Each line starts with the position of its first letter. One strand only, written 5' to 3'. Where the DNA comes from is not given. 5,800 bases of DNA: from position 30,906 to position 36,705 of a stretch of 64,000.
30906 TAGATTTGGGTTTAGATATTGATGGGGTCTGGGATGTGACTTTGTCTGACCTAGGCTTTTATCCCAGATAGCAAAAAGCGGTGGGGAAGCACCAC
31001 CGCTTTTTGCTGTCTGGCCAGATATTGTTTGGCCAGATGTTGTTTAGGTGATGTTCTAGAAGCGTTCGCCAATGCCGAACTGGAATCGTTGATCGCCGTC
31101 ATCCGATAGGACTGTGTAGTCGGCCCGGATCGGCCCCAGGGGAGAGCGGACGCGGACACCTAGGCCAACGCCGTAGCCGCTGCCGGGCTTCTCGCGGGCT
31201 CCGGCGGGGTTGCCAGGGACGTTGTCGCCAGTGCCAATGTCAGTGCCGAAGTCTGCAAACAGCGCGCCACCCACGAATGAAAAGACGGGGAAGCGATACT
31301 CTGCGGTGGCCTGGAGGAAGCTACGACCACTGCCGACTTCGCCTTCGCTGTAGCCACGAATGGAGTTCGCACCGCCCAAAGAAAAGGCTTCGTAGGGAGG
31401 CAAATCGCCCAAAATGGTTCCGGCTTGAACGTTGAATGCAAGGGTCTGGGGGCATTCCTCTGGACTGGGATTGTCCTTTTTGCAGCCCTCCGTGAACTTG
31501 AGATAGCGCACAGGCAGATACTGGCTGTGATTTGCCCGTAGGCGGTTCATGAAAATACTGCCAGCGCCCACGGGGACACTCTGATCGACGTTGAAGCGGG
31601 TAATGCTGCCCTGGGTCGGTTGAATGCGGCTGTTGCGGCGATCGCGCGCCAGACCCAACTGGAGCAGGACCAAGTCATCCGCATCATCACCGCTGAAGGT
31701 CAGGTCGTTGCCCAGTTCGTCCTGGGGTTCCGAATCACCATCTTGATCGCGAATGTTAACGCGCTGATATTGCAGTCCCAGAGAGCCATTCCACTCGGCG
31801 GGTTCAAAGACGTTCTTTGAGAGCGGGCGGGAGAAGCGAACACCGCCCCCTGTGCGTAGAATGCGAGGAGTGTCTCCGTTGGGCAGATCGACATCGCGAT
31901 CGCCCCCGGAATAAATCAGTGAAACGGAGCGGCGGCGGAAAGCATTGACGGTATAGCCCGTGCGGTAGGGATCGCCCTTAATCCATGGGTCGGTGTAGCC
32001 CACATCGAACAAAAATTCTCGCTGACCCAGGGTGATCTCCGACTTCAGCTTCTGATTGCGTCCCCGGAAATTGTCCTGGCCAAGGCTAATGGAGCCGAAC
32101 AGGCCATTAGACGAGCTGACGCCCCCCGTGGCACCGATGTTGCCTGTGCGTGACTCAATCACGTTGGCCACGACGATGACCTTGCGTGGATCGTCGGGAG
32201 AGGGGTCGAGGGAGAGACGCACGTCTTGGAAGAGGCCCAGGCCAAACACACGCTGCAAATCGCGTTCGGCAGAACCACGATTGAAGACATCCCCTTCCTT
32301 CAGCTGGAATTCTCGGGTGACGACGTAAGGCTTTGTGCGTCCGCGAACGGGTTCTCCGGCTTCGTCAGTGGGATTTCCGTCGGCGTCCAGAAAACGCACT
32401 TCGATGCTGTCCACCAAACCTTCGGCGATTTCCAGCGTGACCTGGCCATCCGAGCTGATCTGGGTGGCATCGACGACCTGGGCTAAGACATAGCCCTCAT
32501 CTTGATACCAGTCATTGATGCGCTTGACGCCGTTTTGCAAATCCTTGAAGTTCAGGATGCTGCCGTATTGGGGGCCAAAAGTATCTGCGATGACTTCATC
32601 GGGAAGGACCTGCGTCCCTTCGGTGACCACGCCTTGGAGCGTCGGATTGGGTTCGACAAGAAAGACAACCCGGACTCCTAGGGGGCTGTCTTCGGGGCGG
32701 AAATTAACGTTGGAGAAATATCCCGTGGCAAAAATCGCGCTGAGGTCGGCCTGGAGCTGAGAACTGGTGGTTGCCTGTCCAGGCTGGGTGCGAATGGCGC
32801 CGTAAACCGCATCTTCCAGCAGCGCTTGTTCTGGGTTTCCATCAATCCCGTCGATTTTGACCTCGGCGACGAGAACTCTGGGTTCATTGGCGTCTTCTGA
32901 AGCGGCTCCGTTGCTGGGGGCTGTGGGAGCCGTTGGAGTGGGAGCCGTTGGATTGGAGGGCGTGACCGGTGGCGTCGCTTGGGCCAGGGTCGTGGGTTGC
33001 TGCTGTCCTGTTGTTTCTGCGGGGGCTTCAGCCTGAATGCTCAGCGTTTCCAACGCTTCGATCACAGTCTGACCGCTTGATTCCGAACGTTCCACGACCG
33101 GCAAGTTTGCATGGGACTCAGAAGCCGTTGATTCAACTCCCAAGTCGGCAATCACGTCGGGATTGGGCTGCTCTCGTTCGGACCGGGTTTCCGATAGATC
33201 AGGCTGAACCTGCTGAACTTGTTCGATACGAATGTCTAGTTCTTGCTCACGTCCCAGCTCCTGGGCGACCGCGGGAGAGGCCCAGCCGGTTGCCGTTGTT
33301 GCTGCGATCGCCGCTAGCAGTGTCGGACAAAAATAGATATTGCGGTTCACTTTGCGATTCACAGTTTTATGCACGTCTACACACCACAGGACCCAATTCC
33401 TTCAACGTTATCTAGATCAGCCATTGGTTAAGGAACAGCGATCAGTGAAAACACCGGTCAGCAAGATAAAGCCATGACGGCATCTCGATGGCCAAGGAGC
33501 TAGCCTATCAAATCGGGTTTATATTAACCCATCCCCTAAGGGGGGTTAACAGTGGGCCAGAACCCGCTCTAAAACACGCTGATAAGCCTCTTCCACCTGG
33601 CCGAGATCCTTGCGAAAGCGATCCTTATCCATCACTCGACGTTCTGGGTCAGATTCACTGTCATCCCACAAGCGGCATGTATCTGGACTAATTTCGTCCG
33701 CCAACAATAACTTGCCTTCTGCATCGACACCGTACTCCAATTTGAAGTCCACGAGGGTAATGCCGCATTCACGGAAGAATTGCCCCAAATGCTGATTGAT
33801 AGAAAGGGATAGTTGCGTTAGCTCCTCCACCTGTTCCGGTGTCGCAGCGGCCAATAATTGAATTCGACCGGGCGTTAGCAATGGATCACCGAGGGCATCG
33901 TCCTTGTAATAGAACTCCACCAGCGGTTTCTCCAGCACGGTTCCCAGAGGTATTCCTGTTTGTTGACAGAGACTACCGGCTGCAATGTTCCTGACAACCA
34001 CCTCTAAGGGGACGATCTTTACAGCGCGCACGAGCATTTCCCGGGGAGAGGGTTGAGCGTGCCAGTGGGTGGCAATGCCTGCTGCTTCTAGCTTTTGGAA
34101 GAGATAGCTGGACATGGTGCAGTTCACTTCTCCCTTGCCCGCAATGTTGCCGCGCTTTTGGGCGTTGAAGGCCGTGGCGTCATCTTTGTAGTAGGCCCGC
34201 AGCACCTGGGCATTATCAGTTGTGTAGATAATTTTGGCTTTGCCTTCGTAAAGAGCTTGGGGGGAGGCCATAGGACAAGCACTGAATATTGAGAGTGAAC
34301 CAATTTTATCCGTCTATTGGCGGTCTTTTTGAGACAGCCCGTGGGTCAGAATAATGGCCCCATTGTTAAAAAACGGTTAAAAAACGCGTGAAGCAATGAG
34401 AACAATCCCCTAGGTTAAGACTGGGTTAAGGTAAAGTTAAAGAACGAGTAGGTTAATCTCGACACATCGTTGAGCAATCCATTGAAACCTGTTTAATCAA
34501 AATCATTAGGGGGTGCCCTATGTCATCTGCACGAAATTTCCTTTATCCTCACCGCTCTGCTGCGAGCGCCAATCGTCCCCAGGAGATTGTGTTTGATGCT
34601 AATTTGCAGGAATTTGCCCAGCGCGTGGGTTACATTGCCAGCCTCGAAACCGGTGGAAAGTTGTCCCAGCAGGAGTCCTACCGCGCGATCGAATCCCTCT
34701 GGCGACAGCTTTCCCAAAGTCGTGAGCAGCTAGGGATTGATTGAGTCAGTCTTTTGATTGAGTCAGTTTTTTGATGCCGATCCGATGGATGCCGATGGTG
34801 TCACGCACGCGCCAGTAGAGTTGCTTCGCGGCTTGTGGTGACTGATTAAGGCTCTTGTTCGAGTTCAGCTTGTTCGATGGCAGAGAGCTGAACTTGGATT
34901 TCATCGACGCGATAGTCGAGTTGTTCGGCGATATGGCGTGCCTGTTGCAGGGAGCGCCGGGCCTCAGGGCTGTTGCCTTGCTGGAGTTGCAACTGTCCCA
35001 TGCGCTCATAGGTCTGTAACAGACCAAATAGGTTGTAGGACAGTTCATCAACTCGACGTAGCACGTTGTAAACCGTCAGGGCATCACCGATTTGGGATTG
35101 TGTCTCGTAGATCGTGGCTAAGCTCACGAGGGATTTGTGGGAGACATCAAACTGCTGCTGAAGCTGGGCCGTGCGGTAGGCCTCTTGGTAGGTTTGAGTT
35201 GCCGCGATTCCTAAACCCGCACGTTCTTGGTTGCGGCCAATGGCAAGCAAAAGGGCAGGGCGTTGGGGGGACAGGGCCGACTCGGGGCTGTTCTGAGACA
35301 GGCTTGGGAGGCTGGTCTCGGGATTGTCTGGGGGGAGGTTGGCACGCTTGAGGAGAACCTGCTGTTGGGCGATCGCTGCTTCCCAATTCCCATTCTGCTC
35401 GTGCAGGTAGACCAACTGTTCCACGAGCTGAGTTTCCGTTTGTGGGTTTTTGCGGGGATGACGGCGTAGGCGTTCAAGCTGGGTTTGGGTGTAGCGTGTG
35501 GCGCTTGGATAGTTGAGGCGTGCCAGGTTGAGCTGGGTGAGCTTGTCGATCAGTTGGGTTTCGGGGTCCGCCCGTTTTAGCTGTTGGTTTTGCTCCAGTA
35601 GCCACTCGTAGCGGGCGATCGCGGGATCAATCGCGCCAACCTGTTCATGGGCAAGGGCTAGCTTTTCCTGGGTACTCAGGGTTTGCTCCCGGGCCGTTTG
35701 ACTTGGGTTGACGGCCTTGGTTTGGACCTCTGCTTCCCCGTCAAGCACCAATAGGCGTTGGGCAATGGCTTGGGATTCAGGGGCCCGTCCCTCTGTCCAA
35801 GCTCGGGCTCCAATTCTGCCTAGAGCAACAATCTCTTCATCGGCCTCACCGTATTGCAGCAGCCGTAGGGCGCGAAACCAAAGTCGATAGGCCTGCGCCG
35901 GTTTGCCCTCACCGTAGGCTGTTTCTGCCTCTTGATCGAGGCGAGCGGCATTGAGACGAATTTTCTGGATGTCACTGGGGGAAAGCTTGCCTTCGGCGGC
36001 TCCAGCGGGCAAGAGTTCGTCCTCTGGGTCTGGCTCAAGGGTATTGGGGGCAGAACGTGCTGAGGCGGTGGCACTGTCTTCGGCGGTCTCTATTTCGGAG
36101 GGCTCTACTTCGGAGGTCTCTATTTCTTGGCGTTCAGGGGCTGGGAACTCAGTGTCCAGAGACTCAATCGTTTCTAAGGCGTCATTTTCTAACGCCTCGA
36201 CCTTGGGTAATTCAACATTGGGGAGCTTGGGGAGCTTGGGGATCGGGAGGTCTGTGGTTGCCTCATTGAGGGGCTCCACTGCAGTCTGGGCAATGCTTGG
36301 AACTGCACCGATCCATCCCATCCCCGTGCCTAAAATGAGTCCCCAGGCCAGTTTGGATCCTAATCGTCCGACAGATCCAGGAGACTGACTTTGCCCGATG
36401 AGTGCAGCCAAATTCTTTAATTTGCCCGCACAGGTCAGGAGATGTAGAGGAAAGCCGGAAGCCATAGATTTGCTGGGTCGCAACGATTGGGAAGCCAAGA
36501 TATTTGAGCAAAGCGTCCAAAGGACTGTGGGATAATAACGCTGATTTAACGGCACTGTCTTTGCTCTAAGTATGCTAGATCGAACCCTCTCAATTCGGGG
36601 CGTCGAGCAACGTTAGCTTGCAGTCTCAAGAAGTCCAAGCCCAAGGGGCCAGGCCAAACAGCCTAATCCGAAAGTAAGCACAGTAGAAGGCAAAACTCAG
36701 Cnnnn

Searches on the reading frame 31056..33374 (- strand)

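Call 19: search_protein_families(library=pfam, proteins=[window:31056-33374:-], max_evalue=0.001)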
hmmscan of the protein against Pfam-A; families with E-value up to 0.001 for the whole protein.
window:31056-33374:- (772 aa): 5 families
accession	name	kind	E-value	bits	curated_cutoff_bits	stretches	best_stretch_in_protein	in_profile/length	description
PF01103.29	Omp85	-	9.6e-78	262.4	24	1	435-772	1-325/325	Omp85 superfamily domain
PF07244.20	POTRA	-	1.1e-24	87.4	21.3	3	245-319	2-79/79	Surface antigen variable number repeat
PF08479.16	POTRA_2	-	3e-12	46.6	24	1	246-319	3-76/76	POTRA domain, ShlB-type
PF25282.1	POTRA1_3_Toc75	-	3.9e-06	27.4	27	0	356-395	48-85/99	Toc75-like, POTRA domain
PF25280.1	POTRA2_Toc75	-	1.4e-05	25.7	27.5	1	279-319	72-111/112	Toc75-like, second POTRA domain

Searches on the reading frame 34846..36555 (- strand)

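Call 19: search_protein_families(library=pfam, proteins=[window:34846-36555:-], max_evalue=0.001)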
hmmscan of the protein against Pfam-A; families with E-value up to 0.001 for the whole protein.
window:34846-36555:- (569 aa): 1 family
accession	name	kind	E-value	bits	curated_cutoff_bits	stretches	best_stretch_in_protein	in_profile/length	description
PF13424.12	TPR_12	-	9e-05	23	30.1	1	475-545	5-77/77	Tetratricopeptide repeat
